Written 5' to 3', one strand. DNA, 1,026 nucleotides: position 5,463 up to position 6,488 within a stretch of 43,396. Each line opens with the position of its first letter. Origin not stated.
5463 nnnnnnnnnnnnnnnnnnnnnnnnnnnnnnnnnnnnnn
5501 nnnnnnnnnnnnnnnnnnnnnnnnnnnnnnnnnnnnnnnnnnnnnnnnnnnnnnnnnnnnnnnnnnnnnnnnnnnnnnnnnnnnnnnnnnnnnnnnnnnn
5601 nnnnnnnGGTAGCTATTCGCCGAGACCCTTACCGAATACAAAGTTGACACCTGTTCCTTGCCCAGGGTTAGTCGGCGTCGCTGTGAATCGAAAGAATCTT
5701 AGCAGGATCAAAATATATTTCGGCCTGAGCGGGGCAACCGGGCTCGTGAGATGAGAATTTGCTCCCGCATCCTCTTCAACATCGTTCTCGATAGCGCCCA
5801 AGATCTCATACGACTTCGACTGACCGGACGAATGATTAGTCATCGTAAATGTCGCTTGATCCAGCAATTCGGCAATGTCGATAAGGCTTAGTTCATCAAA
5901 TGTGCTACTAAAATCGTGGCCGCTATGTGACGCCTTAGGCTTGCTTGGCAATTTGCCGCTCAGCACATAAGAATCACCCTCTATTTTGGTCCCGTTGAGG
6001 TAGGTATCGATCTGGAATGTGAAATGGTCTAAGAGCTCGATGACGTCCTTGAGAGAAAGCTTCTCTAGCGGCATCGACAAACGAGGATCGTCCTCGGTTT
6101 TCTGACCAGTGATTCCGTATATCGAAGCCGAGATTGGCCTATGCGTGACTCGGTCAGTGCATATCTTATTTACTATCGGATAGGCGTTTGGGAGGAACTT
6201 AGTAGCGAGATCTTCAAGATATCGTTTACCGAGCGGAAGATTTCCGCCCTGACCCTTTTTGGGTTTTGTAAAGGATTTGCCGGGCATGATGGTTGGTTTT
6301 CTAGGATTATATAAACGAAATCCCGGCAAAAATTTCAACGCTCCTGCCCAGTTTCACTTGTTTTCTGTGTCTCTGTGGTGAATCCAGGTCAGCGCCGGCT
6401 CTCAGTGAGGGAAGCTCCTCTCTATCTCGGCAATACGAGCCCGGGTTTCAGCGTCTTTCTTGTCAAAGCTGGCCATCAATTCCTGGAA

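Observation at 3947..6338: Graspetide-like cluster: two-repeat 241-aa putative precursor + degenerate ATP-grasp + intact MvdC/D-like ATP-grasp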

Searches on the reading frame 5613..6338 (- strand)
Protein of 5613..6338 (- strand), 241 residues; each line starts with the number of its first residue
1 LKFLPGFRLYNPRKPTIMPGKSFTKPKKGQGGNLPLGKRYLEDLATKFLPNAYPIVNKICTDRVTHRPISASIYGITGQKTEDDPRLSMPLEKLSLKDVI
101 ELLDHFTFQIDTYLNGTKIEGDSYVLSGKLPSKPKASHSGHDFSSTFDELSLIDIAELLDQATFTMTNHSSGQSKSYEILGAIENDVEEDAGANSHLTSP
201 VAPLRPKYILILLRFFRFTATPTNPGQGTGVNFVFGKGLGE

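Call 3: search_protein_families(library=pfam, proteins=[window:5613-6338:-], max_evalue=1)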
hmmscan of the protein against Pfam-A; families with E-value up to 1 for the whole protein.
window:5613-6338:- (241 aa): 0 families

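Call 4: search_protein_families(library=ncbifam, proteins=[window:5613-6338:-], max_evalue=1)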
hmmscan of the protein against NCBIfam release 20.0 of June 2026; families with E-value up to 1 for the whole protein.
window:5613-6338:- (241 aa): 2 families
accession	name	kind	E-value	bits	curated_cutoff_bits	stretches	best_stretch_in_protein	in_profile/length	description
NF050037.1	streptosactin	equivalog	0.047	13.7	50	1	148-174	2-28/35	streptosactin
NF001261.0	PRK00226.1-2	equivalog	0.17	11.8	167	1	161-202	88-126/157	transcription elongation factor GreA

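Call 5: find_homologous_proteins(query=window:5613-6338:-, max_evalue=0.01)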
Query window:5613-6338:- (241 aa): 28 proteins with E <= 0.01 among 924 candidates.
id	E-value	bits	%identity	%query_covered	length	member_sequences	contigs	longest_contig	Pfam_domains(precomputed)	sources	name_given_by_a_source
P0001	1.9e-145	501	100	93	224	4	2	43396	-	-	-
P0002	1.7e-121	422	86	93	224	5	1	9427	-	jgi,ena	jgi:hypothetical protein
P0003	7.4e-118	410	79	99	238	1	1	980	-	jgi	jgi:hypothetical protein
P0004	5.9e-117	407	85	93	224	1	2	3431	-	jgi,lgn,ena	-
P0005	8.4e-116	404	82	93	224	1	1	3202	-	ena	-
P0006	1.1e-110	387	80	93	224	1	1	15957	-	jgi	jgi:hypothetical protein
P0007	1.6e-110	386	81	93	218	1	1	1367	-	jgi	jgi:hypothetical protein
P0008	1.0e-109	384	79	93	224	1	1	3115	-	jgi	jgi:hypothetical protein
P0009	2.5e-109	382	80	93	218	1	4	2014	-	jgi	jgi:hypothetical protein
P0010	1.0e-108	380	80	93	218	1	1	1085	-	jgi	jgi:hypothetical protein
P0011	3.4e-108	379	79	93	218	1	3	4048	-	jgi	jgi:hypothetical protein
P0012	3.2e-107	376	80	93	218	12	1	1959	-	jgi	jgi:hypothetical protein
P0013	4.5e-107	375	79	93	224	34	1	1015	-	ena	-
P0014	1.6e-106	373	79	93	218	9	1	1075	-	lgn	-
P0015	2.5e-105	369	78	93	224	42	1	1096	-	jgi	jgi:hypothetical protein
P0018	1.9e-102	360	76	93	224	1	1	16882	-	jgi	jgi:hypothetical protein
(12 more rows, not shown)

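Call 8: find_encoding_contigs(protein=P0018, flank=10000, max_places=3)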
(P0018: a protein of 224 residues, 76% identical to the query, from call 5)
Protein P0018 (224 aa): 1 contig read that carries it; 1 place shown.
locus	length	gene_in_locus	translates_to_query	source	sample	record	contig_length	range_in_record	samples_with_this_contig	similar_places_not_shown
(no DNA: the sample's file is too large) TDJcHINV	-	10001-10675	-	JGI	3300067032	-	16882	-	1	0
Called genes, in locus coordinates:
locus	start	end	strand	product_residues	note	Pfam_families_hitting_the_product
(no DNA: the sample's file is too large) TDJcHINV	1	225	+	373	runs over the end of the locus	PF02653:BPD_transp_2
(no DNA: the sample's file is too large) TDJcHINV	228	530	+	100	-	-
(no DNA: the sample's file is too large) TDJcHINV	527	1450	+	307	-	PF02653:BPD_transp_2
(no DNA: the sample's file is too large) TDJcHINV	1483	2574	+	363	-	PF09663:Amido_AtzD_TrzD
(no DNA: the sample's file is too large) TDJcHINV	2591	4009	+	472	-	PF01425:Amidase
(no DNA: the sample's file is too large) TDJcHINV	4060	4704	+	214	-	PF01323:DSBA (faint)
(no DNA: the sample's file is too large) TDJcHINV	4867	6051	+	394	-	PF00266:Aminotran_5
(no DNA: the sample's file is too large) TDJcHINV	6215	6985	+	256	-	-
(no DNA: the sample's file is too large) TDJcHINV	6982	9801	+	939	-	PF00069:Pkinase, PF01636:APH (faint), PF07714:PK_Tyr_Ser-Thr, PF13431:TPR_17 (faint), PF14559:TPR_19 (faint), PF00515:TPR_1 (faint), PF13414:TPR_11 (weak), PF23914:TPR_CcmH_CycH (weak), +3 more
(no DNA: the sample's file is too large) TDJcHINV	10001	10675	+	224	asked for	-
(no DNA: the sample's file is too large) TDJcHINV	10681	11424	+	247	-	-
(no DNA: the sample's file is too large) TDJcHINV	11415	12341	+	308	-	-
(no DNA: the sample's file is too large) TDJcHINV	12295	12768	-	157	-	-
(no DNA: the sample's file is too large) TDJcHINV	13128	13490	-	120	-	-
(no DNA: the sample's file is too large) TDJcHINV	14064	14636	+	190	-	PF00583:Acetyltransf_1, PF13508:Acetyltransf_7, PF13673:Acetyltransf_10 (weak), PF08445:FR47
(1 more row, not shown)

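Call 17: search_protein_representatives(alignment_id=A1)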
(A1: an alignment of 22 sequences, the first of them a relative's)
Query: 22 sequences, 224 profile positions. Proteins with E-value up to 0.001 (for the whole library): 16; up to 1e-10: 11; up to 1e-30: 4. The best 16 are listed.
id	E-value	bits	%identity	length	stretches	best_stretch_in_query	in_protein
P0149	7.2e-77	274.2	-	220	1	1-224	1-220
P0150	8.8e-60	218.3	-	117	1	108-224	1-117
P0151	4.2e-48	180.1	-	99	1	1-99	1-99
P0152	1.9e-36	141.9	-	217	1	8-224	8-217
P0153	2.1e-28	115.7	-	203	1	1-220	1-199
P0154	3.2e-28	115.1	-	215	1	14-218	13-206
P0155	3.3e-22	95.4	-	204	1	16-205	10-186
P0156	2.4e-18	82.8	-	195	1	19-207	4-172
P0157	4.0e-17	78.8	-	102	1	153-224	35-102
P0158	9.0e-17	77.6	-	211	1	15-166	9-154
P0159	4.5e-13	65.5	-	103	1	8-109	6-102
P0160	1.7e-10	57.1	-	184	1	25-220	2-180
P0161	3.0e-09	53.0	-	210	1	19-209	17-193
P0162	4.7e-09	52.4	-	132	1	74-205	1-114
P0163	2.3e-08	50.1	-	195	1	15-221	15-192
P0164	1.7e-06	44.0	-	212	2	14-163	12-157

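Call 48: predict_structure(alignment_id=A4)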
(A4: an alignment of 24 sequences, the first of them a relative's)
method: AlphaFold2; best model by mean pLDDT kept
length: 224 residues; sequences in the alignment: 24
mean_pLDDT: 84.2   pTM: 0.81
mean pLDDT of the five models: 84.2, 82.8, 80.9, 80.9, 80.3
residues with pLDDT >= 90: 122; 70-90: 61; 50-70: 20; < 50: 21
segments of 3 or more residues with pLDDT < 50: 1-14, 46-48, 221-224
pLDDT, mean of each block of 10 residues (from residue 1): 40 68 94 87 59 85 96 97 97 89 95 95 96 95 95 92 80 74 92 88 79 74 46
secondary structure, 60 per line:
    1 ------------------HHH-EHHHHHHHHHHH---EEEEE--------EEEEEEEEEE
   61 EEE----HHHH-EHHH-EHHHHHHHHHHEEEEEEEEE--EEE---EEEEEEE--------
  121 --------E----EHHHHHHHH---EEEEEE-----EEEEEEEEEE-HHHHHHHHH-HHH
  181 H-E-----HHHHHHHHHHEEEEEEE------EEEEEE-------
elements in order: H24-34 E38-42 E51-63 H68-71 H79-88 E89-97 E100-102 E106-112 H135-142 E146-151 E157-166 H168-176 H178-181 H189-198 E199-205 E212-217

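Call 51: fold_search(model_id=the predicted structure, library=pdb)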
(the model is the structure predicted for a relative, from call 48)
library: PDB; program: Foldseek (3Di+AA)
matches with E <= 10: 421; with E <= 0.001: 0
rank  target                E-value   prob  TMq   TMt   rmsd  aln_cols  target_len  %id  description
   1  5ynu_B                2.2e-02  0.38  0.24  0.19  14.4       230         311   10  Crystal structure of an aromatic prenyltransferase FAMD1 from Fischerella ambigua UTEX 1903 in complex with INN (released 2018-08-29)
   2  5z45_B                2.2e-02  0.35  0.26  0.22  15.1       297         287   10  Crystal structure of prenyltransferase AmbP1 pH6.5 complexed with GSPP and cis-indolyl vinyl isonitrile (released 2018-06-06)
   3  8ye0_A                2.3e-02  0.63  0.25  0.21  11.7       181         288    9  Crystal structure of KgpF prenyltransferase (released 2024-06-19)
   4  5ynt_A                2.5e-02  0.41  0.24  0.20  14.0       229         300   10  Crystal structure of an aromatic prenyltransferase FAMD1 from Fischerella ambigua UTEX 1903 (released 2018-08-29)
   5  5jab_B                2.8e-02  0.16  0.14  0.21  15.4       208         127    9  Structure of the biliverdin reductase Rv2074 from Mycobacterium tuberculosis in complex with F420 (released 2016-07-13)
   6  5ynt_B                3.7e-02  0.30  0.24  0.19  14.3       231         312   10  Crystal structure of an aromatic prenyltransferase FAMD1 from Fischerella ambigua UTEX 1903 (released 2018-08-29)
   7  5jab_A                3.7e-02  0.13  0.15  0.20  15.5       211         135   11  Structure of the biliverdin reductase Rv2074 from Mycobacterium tuberculosis in complex with F420 (released 2016-07-13)
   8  5ynv_B                4.1e-02  0.33  0.24  0.19  13.1       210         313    8  Crystal structure of an aromatic prenyltransferase FAMD1 from Fischerella ambigua UTEX 1903 in complex with DMASPP (released 2018-08-29)
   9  8ye0_C                4.1e-02  0.30  0.22  0.18  11.5       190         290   10  Crystal structure of KgpF prenyltransferase (released 2024-06-19)
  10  8ye0_B                5.5e-02  0.35  0.24  0.20  11.2       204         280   10  Crystal structure of KgpF prenyltransferase (released 2024-06-19)
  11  5ynw_A                5.5e-02  0.35  0.28  0.23  14.7       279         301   10  Crystal structure of an aromatic prenyltransferase FAMD1 from Fischerella ambigua UTEX 1903 in complex with DMASPP and (released 2018-08-29)
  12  5ynw_B                5.8e-02  0.28  0.25  0.20  14.0       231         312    9  Crystal structure of an aromatic prenyltransferase FAMD1 from Fischerella ambigua UTEX 1903 in complex with DMASPP and (released 2018-08-29)
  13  5y7c_A                6.5e-02  0.25  0.27  0.22  14.9       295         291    7  Hapalindole A and DMSPP Bound AmbP3 (released 2018-07-18)
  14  5ynu_A                7.3e-02  0.33  0.30  0.24  14.9       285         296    9  Crystal structure of an aromatic prenyltransferase FAMD1 from Fischerella ambigua UTEX 1903 in complex with INN (released 2018-08-29)
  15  5ynv_A                7.7e-02  0.21  0.23  0.19  14.2       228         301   10  Crystal structure of an aromatic prenyltransferase FAMD1 from Fischerella ambigua UTEX 1903 in complex with DMASPP (released 2018-08-29)
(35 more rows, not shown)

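Call 56: find_encoding_contigs(protein=P0152, flank=6000, max_places=2)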
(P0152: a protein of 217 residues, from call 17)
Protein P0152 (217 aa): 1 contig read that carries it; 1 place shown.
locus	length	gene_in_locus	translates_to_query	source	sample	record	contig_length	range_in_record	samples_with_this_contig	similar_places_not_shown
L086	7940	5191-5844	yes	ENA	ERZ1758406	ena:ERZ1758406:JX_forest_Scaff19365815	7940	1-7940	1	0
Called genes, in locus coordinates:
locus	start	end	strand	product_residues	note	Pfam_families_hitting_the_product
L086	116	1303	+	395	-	PF00266:Aminotran_5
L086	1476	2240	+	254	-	-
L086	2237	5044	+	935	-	PF00069:Pkinase, PF07714:PK_Tyr_Ser-Thr, PF13431:TPR_17 (faint), PF14559:TPR_19 (faint), PF13414:TPR_11 (faint)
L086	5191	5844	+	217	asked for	-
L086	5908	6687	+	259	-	-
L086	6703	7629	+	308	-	PF08443:RimK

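Call 57: find_encoding_contigs(protein=P0163, flank=6000, max_places=2)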
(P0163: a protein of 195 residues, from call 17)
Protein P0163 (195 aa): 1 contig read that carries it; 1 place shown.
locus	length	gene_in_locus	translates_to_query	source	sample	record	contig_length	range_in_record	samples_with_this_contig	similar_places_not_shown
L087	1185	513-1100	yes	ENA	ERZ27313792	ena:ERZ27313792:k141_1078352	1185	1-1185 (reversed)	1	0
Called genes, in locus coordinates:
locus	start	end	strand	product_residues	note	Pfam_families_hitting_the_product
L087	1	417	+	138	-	?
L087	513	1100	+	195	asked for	-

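Call 58: find_encoding_contigs(protein=P0161, flank=6000, max_places=2)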
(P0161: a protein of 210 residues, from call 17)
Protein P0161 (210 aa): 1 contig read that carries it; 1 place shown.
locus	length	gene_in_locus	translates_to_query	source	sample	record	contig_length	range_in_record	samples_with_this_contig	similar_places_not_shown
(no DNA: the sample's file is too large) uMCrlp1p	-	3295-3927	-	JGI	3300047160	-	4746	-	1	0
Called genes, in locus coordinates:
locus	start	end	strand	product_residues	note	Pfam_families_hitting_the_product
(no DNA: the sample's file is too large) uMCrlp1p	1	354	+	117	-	?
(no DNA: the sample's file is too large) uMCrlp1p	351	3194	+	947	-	PF00069:Pkinase, PF07714:PK_Tyr_Ser-Thr, PF13428:TPR_14 (faint), PF13431:TPR_17 (faint), PF14559:TPR_19 (faint), PF00515:TPR_1 (faint), PF07719:TPR_2 (faint), PF13181:TPR_8 (faint), +1 more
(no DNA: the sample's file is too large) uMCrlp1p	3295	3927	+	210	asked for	-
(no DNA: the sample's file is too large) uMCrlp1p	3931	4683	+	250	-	-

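Call 59: find_encoding_contigs(protein=P0154, flank=6000, max_places=2)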
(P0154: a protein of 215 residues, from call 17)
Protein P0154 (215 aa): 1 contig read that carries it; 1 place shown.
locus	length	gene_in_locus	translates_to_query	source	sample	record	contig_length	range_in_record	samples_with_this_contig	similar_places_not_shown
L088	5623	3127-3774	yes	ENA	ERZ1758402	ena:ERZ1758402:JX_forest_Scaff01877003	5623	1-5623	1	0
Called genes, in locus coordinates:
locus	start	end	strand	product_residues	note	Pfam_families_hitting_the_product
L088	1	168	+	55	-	?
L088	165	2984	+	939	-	PF00069:Pkinase, PF07714:PK_Tyr_Ser-Thr, PF06293:Kdo (faint), PF13428:TPR_14 (faint), PF13431:TPR_17 (faint), PF14559:TPR_19 (faint), PF12895:ANAPC3 (faint), PF23914:TPR_CcmH_CycH (weak), +4 more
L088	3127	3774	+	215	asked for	-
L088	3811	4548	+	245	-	-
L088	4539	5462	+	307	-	PF02655:ATP-grasp_3 (weak), PF08443:RimK (weak)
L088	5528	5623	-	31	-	?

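Call 60: find_encoding_contigs(protein=P0164, flank=6000, max_places=2)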
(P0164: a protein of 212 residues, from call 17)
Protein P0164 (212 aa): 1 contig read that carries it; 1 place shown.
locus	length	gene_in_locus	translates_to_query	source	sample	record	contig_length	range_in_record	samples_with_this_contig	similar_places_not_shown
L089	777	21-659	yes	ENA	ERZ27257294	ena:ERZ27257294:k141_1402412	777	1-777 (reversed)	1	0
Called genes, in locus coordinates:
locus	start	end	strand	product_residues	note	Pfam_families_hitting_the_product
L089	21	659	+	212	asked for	-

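Call 72: fold_search(model_id=the predicted structure, library=viral)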
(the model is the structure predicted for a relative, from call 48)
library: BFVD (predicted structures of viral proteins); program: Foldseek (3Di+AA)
matches with E <= 10: 615; with E <= 0.001: 0
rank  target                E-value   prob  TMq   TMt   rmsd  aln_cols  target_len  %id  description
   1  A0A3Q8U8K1            2.2e-03  0.95  0.31  0.27  14.2       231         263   10  Uncharacterized protein [Megavirus baoshan]
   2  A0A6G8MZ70            5.5e-03  0.96  0.33  0.35  10.8       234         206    9  Uncharacterized protein [Cedratvirus kamchatka]
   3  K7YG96                7.3e-03  0.87  0.27  0.30  11.3       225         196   11  Uncharacterized protein [Megavirus courdo11]
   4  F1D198                2.0e-02  0.13  0.14  0.11  20.1       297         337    7  Uncharacterized protein ORF76 [Vibrio phage ICP1]
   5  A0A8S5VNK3            3.8e-02  0.69  0.27  0.35  16.8       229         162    9  (no name in the UniProt tables at hand)
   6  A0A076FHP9            4.3e-02  0.08  0.12  0.04  20.3       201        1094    7  DNA-directed RNA polymerase [Aureococcus anophagefferens virus]
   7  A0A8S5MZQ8            4.5e-02  0.10  0.12  0.18  15.7       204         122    8  Uncharacterized protein [Siphoviridae sp. ct43U4]
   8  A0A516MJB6            5.1e-02  0.23  0.21  0.25  13.7       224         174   13  (no name in the UniProt tables at hand)
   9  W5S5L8                5.4e-02  0.47  0.27  0.24  12.8       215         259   11  Uncharacterized protein [Pithovirus sibericum]
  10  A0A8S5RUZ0            5.4e-02  0.21  0.22  0.23  16.9       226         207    8  (no name in the UniProt tables at hand)
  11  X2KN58                9.5e-02  0.13  0.13  0.06  15.0       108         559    8  Minor tail protein [Mycobacterium phage Hawkeye]
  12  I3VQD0                9.5e-02  0.03  0.11  0.09  20.8       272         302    7  B133 [miniopterid betaherpesvirus 1]
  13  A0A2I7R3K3            1.1e-01  0.11  0.13  0.19  12.3       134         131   11  (no name in the UniProt tables at hand)
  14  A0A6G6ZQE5            1.2e-01  0.66  0.25  0.38   7.4       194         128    6  (no name in the UniProt tables at hand)
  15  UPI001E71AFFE         1.2e-01  0.10  0.12  0.17  14.1       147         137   10  (no name look-up for this kind of identifier)
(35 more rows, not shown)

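Call 87: search_protein_families(library=padloc, proteins=[window:5613-6287:-], max_evalue=0.01)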
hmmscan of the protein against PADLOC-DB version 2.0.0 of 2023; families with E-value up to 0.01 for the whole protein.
window:5613-6287:- (224 aa): 0 families
